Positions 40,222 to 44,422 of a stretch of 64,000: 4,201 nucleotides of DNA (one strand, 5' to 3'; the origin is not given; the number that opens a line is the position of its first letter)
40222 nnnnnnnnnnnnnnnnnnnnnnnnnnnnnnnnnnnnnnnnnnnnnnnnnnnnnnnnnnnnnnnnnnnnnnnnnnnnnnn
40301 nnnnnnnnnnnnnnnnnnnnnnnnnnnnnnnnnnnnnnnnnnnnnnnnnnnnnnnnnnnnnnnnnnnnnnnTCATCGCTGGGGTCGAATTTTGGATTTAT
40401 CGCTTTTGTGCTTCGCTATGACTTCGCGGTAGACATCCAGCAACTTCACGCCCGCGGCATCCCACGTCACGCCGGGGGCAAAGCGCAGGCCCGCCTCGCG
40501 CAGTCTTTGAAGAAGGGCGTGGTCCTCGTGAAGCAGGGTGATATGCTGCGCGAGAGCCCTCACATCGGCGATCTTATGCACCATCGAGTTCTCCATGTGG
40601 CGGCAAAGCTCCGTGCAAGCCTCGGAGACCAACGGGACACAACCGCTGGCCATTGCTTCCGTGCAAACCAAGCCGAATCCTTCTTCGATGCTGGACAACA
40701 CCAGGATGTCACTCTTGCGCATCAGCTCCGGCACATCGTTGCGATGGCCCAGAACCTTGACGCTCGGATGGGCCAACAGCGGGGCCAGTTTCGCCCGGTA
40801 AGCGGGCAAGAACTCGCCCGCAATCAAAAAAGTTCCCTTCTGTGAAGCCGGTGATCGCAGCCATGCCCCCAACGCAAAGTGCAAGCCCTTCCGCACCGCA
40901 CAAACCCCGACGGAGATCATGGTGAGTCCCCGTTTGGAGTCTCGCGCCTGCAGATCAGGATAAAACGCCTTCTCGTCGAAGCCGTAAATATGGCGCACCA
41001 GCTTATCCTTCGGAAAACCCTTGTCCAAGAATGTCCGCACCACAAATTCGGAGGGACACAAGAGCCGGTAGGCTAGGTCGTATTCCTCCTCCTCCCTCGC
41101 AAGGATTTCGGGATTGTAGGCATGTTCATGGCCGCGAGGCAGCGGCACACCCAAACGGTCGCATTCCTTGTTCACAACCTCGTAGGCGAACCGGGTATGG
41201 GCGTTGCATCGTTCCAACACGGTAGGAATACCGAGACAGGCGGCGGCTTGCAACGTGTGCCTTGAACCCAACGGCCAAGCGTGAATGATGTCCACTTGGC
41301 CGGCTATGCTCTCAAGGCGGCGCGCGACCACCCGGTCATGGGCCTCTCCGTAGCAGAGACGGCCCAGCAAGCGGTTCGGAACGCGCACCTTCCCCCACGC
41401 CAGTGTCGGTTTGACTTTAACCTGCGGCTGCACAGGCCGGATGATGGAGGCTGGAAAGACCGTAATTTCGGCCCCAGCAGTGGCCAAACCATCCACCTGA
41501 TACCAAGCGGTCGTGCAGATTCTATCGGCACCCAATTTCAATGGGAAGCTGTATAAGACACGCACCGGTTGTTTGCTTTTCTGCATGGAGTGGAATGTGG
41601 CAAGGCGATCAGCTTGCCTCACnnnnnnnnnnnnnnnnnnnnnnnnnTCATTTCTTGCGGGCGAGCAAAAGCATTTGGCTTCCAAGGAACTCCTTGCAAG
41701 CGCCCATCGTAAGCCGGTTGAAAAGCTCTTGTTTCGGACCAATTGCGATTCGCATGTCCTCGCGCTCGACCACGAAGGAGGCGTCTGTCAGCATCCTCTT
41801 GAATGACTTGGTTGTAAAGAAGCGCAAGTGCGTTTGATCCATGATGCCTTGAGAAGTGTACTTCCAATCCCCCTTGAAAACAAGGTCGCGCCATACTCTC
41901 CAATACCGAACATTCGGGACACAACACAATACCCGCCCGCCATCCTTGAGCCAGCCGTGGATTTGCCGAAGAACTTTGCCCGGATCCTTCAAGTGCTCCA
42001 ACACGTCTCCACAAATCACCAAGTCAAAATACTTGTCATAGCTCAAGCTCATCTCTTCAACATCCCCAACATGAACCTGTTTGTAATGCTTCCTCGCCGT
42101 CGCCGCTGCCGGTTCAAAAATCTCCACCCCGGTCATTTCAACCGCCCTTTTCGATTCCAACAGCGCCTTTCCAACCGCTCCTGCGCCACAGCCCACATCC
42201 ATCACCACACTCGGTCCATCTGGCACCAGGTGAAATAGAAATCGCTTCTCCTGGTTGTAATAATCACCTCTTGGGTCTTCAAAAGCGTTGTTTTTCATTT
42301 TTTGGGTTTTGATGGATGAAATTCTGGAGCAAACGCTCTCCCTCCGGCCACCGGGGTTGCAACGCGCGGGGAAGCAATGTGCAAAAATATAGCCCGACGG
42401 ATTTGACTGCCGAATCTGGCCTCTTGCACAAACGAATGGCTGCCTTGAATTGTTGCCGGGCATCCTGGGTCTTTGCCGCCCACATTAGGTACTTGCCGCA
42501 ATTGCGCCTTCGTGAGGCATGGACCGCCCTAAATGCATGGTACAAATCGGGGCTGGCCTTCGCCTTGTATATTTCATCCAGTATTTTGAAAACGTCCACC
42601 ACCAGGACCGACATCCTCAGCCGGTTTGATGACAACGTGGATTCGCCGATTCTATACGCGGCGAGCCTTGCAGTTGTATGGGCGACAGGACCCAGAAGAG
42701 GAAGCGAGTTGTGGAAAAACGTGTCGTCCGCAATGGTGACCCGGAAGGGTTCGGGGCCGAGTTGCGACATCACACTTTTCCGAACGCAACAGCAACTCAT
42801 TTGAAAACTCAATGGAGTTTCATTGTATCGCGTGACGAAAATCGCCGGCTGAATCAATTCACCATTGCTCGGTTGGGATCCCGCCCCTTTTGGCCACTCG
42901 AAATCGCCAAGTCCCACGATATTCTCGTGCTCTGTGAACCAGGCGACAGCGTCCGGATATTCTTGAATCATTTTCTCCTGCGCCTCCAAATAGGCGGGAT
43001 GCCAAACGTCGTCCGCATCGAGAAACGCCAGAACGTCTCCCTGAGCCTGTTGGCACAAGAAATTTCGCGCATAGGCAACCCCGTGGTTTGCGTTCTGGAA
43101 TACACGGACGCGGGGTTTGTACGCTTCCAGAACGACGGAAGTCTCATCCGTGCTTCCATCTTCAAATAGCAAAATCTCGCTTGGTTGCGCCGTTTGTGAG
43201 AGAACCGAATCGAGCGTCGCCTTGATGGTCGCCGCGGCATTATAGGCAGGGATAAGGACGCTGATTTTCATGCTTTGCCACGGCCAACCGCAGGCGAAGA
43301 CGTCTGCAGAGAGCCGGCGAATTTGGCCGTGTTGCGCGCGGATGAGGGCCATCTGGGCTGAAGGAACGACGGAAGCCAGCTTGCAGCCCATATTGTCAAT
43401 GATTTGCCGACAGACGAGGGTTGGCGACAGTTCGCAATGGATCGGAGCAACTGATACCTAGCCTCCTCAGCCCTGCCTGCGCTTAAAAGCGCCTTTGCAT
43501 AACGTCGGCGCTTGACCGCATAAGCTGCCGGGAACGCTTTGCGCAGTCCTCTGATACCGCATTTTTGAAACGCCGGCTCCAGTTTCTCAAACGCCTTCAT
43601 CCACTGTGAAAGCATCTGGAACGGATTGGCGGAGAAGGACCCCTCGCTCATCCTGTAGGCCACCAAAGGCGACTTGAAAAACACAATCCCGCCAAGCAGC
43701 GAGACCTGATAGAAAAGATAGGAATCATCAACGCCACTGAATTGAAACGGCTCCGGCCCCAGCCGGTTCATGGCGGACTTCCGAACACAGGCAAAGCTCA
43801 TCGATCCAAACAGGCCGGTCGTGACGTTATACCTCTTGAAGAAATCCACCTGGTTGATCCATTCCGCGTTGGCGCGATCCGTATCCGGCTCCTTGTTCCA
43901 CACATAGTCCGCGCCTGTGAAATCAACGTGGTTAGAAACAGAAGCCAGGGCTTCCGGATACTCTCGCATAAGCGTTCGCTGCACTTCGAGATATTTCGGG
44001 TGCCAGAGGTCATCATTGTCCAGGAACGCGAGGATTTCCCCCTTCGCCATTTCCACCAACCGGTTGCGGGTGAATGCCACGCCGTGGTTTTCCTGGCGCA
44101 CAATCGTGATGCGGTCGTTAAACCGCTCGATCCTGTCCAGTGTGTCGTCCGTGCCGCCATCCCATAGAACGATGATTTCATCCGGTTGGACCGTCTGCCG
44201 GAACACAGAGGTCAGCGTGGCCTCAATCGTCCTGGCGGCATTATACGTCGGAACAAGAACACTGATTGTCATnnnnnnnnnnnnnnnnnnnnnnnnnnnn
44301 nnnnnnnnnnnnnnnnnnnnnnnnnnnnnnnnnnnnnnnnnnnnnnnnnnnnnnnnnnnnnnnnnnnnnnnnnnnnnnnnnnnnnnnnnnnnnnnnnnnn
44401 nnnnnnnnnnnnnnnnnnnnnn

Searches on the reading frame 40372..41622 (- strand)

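Call 10: search_protein_families(library=pfam, proteins=[window:40372-41622:-], max_evalue=0.001)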
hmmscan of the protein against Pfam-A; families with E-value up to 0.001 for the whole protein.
window:40372-41622:- (416 aa): 3 families
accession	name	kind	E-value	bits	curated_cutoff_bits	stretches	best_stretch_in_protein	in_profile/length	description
PF13692.12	Glyco_trans_1_4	-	1.9e-19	70.7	27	1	235-367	4-142/142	Glycosyl transferases group 1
PF00534.26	Glycos_transf_1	-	1.4e-18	67.5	26.4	1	233-378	16-169/172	Glycosyl transferases group 1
PF20706.3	GT4-conflict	-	1.8e-06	27.7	26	1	199-334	165-311/385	Family 4 Glycosyltransferase in conflict systems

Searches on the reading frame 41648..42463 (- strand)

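Call 10: search_protein_families(library=pfam, proteins=[window:41648-42463:-], max_evalue=0.001)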
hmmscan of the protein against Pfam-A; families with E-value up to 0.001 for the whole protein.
window:41648-42463:- (271 aa): 10 families
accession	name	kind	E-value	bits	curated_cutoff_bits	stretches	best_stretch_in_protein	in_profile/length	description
PF13489.12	Methyltransf_23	-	3e-23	82.8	27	1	81-233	20-162/164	Methyltransferase domain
PF08241.18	Methyltransf_11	-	5.2e-18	65.9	21.2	1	89-180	2-95/95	Methyltransferase domain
PF08242.18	Methyltransf_12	-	8.5e-18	65.3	30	1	88-178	1-98/98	Methyltransferase domain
PF13847.12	Methyltransf_31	-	8.1e-15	55.2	27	1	86-184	6-113/145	Methyltransferase domain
PF13649.12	Methyltransf_25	-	1.4e-14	54.9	27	1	87-176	1-97/97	Methyltransferase domain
PF07021.18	MetW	-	1.8e-14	54.3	21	1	74-234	5-164/193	Methionine biosynthesis protein MetW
PF05401.17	NodS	-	3.6e-05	24.1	24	1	86-163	46-124/201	Nodulation protein S (NodS)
PF05175.20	MTS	-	4.3e-05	23.6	23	1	78-134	25-82/170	Methyltransferase small domain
PF01209.24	Ubie_methyltran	-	0.00029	20.7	20.1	1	84-180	48-151/233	ubiE/COQ5 methyltransferase family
PF05219.18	DREV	-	0.00064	19.4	26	1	85-181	96-187/265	DREV methyltransferase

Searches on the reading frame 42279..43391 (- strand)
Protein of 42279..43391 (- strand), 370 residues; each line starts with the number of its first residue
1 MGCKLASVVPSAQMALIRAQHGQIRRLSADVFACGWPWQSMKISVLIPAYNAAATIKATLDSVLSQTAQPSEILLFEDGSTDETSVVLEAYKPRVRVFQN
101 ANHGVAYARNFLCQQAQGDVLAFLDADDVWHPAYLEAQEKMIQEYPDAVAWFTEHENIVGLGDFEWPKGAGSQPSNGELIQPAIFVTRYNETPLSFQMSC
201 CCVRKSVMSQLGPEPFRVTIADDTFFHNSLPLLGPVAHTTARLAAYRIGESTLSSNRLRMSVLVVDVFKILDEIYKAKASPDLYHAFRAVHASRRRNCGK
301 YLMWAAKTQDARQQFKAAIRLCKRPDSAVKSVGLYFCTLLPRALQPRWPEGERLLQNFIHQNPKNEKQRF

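Call 10: search_protein_families(library=pfam, proteins=[window:42279-43391:-], max_evalue=0.001)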
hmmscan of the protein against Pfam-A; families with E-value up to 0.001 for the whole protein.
window:42279-43391:- (370 aa): 3 families
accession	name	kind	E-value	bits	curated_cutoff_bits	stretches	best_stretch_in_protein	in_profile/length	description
PF00535.33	Glycos_transf_2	-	3.5e-32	112.1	23.3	1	44-203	1-158/168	Glycosyl transferase family 2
PF13641.12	Glyco_tranf_2_3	-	1.6e-14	54.9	27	1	43-230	3-194/230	Glycosyltransferase like family 2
PF10111.15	Glyco_tranf_2_2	-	9.2e-10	38.9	27.3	1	44-143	1-107/276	Glycosyltransferase like family 2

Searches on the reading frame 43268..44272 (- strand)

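Call 10: search_protein_families(library=pfam, proteins=[window:43268-44272:-], max_evalue=0.001)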
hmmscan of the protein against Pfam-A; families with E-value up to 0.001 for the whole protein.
window:43268-44272:- (334 aa): 3 families
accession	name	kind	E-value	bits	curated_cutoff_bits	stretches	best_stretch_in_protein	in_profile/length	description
PF00535.33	Glycos_transf_2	-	5.4e-27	95.2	23.3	1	4-149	1-143/168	Glycosyl transferase family 2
PF13641.12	Glyco_tranf_2_3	-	2.3e-16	60.9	27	1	3-204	3-208/230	Glycosyltransferase like family 2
PF10111.15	Glyco_tranf_2_2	-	2.3e-11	44.1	27.3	1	4-233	1-240/276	Glycosyltransferase like family 2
